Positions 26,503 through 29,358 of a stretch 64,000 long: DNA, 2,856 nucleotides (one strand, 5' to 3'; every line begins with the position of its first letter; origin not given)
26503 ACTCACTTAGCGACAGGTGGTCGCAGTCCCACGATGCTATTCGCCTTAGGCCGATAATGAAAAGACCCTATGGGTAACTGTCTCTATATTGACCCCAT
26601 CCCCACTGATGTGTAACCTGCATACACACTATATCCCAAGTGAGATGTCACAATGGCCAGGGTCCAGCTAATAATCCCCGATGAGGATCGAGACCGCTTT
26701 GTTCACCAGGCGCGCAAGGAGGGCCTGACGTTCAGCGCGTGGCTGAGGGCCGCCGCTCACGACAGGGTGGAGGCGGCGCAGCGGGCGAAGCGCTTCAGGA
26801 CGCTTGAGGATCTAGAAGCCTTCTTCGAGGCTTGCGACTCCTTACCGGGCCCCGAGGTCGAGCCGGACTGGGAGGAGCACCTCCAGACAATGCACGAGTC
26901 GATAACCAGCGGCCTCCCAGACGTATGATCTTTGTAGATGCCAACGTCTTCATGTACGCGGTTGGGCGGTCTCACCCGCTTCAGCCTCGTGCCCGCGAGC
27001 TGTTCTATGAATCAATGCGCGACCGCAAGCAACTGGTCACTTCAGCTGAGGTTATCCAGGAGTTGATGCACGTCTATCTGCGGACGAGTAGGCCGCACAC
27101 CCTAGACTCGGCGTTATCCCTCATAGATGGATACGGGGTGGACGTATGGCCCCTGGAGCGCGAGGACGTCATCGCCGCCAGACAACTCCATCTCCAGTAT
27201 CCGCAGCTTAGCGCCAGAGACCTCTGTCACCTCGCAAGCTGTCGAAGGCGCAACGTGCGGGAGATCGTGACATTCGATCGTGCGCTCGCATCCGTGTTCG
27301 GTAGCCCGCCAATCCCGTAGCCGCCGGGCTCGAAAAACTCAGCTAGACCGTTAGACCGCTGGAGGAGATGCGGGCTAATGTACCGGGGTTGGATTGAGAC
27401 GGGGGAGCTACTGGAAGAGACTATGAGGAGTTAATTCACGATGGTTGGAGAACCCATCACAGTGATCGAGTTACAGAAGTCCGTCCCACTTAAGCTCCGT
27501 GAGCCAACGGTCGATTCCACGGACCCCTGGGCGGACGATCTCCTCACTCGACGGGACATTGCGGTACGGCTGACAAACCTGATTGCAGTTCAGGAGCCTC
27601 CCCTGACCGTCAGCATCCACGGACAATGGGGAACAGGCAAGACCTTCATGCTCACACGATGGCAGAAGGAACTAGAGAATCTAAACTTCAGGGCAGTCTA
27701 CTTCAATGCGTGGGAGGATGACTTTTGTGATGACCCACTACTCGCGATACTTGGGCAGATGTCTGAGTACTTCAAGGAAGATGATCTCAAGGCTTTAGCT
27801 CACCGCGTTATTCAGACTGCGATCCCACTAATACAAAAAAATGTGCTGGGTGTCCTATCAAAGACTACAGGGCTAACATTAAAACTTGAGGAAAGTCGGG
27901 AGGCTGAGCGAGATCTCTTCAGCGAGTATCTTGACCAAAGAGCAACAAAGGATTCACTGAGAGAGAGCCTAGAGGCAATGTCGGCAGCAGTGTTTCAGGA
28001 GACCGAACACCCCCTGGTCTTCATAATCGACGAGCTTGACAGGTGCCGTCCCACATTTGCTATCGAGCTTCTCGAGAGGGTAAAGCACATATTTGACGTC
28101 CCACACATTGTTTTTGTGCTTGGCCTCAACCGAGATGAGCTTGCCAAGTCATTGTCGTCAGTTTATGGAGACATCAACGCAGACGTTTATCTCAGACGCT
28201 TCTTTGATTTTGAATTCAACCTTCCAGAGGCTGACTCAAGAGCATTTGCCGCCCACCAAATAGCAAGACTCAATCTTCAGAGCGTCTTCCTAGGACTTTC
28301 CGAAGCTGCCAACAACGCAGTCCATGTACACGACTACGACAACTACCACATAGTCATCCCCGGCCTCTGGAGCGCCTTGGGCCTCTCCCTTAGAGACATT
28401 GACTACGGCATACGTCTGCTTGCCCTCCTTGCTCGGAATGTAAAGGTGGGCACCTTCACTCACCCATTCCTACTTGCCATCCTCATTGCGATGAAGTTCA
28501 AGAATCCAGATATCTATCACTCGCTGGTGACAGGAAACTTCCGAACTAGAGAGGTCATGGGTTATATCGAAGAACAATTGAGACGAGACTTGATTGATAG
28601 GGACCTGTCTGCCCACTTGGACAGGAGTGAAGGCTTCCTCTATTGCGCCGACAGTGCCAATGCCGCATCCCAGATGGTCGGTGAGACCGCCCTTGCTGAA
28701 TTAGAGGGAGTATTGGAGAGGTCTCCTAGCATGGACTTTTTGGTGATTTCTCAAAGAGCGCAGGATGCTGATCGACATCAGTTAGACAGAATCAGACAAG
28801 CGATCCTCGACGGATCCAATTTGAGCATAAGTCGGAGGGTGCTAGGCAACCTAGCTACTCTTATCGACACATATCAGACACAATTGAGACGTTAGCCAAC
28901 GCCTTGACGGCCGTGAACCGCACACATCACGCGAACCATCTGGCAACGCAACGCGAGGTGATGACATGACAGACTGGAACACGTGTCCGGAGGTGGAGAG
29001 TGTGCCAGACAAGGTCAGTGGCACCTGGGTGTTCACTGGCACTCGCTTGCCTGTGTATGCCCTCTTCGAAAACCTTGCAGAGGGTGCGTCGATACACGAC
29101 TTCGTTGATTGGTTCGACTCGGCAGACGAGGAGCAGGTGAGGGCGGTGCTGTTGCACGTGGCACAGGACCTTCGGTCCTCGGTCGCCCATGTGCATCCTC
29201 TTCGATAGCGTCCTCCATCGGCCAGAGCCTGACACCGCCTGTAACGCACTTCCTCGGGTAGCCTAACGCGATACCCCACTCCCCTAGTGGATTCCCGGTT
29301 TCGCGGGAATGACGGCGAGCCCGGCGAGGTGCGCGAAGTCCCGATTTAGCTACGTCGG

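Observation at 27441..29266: KAP-family P-loop NTPase islet flanked by VapBC and a DUF433 gene with a possible truncated partner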

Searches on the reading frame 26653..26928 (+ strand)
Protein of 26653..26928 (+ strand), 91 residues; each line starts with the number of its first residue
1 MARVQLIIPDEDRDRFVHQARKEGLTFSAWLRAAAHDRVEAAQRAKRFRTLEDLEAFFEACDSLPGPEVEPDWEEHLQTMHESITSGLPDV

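Call 3: search_protein_families(library=pfam, proteins=[window:26653-26928:+], max_evalue=1)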
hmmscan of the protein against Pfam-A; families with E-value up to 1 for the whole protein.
window:26653-26928:+ (91 aa): 1 family
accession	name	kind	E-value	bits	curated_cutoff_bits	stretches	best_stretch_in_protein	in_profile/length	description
PF21983.2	NikA-like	-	0.0051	17.4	27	1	10-46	13-50/72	Mobilization protein NikA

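Call 4: search_protein_families(library=padloc, proteins=[window:26653-26928:+], max_evalue=1)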
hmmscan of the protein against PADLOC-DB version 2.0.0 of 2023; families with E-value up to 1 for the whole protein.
window:26653-26928:+ (91 aa): 0 families

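Call 5: search_protein_families(library=ncbifam, proteins=[window:26653-26928:+], max_evalue=1)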
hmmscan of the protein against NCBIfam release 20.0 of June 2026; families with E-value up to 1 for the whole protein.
window:26653-26928:+ (91 aa): 3 families
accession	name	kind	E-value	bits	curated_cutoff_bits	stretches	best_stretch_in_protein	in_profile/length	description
NF050181.1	TA_anti_VapB_Myco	equivalog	0.015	15.8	60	1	8-69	9-67/72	type II toxin-antitoxin system VapB family antitoxin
NF041264.1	MobA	equivalog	0.041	14.4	80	1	9-38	12-41/91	plasmid mobilization protein MobA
TIGR02952.1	Sig70_famx2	equivalog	0.048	13.6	206.45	1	19-68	55-104/170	ECF subfamily RNA polymerase sigma factor, BldN family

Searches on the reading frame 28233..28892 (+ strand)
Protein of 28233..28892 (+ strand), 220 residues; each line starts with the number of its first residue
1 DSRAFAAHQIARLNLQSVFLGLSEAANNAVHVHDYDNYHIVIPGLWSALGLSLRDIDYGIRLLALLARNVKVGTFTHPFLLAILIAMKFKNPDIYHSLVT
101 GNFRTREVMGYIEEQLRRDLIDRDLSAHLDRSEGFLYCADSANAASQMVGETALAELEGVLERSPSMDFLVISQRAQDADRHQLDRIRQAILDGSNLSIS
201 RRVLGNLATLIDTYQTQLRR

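Call 65: search_protein_representatives(protein=window:28233-28892:+)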
Query: 220 residues. Proteins with E-value up to 0.001 (for the whole library): 114; up to 1e-10: 47; up to 1e-30: 8. The best 114 are listed.
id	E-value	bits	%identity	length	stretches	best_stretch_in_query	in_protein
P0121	5.0e-58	212.2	62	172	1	49-220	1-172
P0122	1.3e-57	210.8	50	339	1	1-218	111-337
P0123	2.3e-57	210.0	57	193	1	32-220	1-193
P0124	1.8e-54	200.5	48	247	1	1-220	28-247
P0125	1.0e-52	194.8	46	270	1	2-220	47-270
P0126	6.1e-43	162.9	48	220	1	33-220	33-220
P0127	2.9e-35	137.9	54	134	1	87-220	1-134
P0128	1.3e-31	126.0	39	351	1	1-206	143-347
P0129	1.8e-26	109.2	35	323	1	1-220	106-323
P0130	7.1e-23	97.4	61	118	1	128-219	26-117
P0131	9.0e-22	93.8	59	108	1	1-85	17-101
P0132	9.6e-21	90.5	34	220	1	1-161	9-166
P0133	1.7e-20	89.7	32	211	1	12-211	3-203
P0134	2.3e-20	89.2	30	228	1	2-220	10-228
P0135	3.1e-20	88.8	35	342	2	1-152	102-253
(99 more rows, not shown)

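Call 66: predict_structure(alignment_id=A6)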
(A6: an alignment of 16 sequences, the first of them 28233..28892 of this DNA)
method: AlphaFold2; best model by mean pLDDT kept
length: 220 residues; sequences in the alignment: 16
mean_pLDDT: 91.7   pTM: 0.89
mean pLDDT of the five models: 91.7, 90.8, 90.8, 90.4, 90.0
residues with pLDDT >= 90: 172; 70-90: 42; 50-70: 6; < 50: 0
segments of 3 or more residues with pLDDT < 50: none
pLDDT, mean of each block of 10 residues (from residue 1): 93 93 91 92 95 95 92 90 96 95 94 94 94 95 74 92 80 94 97 93 91 89
secondary structure, 60 per line:
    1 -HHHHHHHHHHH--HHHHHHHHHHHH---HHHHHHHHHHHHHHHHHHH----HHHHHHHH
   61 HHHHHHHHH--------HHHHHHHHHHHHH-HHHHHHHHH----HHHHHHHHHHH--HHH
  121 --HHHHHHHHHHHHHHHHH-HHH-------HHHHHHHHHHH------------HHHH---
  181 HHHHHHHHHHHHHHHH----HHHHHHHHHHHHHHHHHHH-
elements in order: H2-12 H15-26 H30-48 H53-69 H78-90 H92-100 H105-115 H123-139 H151-161 H174-177 H181-196 H201-219

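Call 69: fold_search(model_id=the predicted structure, library=pdb)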
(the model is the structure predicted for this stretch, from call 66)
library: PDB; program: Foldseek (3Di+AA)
matches with E <= 10: 194; with E <= 0.001: 0
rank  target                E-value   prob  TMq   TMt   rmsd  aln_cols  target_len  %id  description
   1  4aly_A                3.0e-01  0.14  0.19  0.19  19.1       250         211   14  Borrelia burgdorferi outer surface lipoprotein BBA64 (released 2013-04-17)
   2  5jwf_A                5.3e-01  0.06  0.14  0.07  19.6       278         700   13  Crystal structure of Porphyromonas gingivalis DPP11 (released 2017-06-14)
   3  8wdf                  6.7e-01  0.11  0.18  0.16  20.2       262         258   11  Chemoreceptor PilJ from Pseudomonas aeruginosa PA14 (released 2024-07-24)
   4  3qwe                  7.0e-01  0.07  0.14  0.12  30.1       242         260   12  Crystal structure of the N-terminal domain of the GEM interacting protein (released 2011-03-23)
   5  4wpc_A                7.7e-01  0.05  0.12  0.10  29.6       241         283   12  Crystal structure of Rgd1p F-BAR domain in complex with inositol phosphate (released 2014-12-24)
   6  6iko_A                9.2e-01  0.07  0.14  0.11  35.0       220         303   10  Crystal structure of mouse GAS7cb (released 2019-10-16)
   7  6tk1                  1.0e+00  0.07  0.17  0.15  19.7       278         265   13  Femtosecond to millisecond structural changes in a light-driven sodium pump: 20ms structure of KR2 with extrapolated, li (released 2020-05-27)
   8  6hpn                  1.1e+00  0.07  0.17  0.18  20.2       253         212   13  Crystal structure of Borrelia spielmanii WP_012665240 (BSA64) - an orthologous protein to B. burgdorferi BBA64 (released 2019-10-09)
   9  7b0p_B                1.1e+00  0.06  0.18  0.18  20.4       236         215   10  In meso structure of the membrane integral lipoprotein intramolecular transacylase Lit from Bacillus cereus in space g (released 2021-05-26)
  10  8s2p_AAA              1.1e+00  0.05  0.12  0.13  22.3       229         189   12  Crystal structure of Borrelia burgdorferi paralogous family 12 outer surface protein BBH37 (space group p21) (released 2025-03-05)
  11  7b0o_A                1.1e+00  0.05  0.14  0.14  21.3       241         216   13  In meso structure of the membrane integral lipoprotein intramolecular transacylase Lit from Bacillus cereus in space g (released 2021-05-26)
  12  8r5s_E                1.3e+00  0.07  0.18  0.17  18.9       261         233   10  t113 - De-novo designed soluble homotetramer (released 2024-11-27)
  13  3b5o                  1.4e+00  0.13  0.24  0.23  14.2       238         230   10  CRYSTAL STRUCTURE OF A CADD-LIKE PROTEIN OF UNKNOWN FUNCTION (NPUN_F6505) FROM NOSTOC PUNCTIFORME PCC 73102 AT 1.35 A RE (released 2007-11-13)
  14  7aam_B                1.5e+00  0.06  0.15  0.12  32.3       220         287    8  Crystal structure of the F-BAR domain of PSTIPIP1 bound to the CTH domain of the phosphatase LYP (released 2022-02-23)
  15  8tq2_B                1.6e+00  0.09  0.23  0.20  15.3       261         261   14  Structure of the kinase lobe of human CDK8 kinase module (released 2024-10-09)
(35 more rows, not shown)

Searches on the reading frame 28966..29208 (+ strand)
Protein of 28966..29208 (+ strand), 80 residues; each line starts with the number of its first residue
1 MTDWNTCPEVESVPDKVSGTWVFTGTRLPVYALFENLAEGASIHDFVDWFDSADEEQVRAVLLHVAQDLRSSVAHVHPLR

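Call 3: search_protein_families(library=pfam, proteins=[window:28966-29208:+], max_evalue=1)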
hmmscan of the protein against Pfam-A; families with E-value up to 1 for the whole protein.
window:28966-29208:+ (80 aa): 1 family
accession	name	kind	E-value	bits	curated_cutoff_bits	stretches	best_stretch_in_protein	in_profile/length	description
PF04255.20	DUF433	-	2.3e-11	43.8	23.6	1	11-62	2-53/56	Protein of unknown function (DUF433)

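Call 4: search_protein_families(library=padloc, proteins=[window:28966-29208:+], max_evalue=1)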
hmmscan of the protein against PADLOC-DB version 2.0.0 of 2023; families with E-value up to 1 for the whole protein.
window:28966-29208:+ (80 aa): 0 families

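Call 5: search_protein_families(library=ncbifam, proteins=[window:28966-29208:+], max_evalue=1)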
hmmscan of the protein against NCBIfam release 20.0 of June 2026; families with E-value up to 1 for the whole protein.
window:28966-29208:+ (80 aa): 0 families
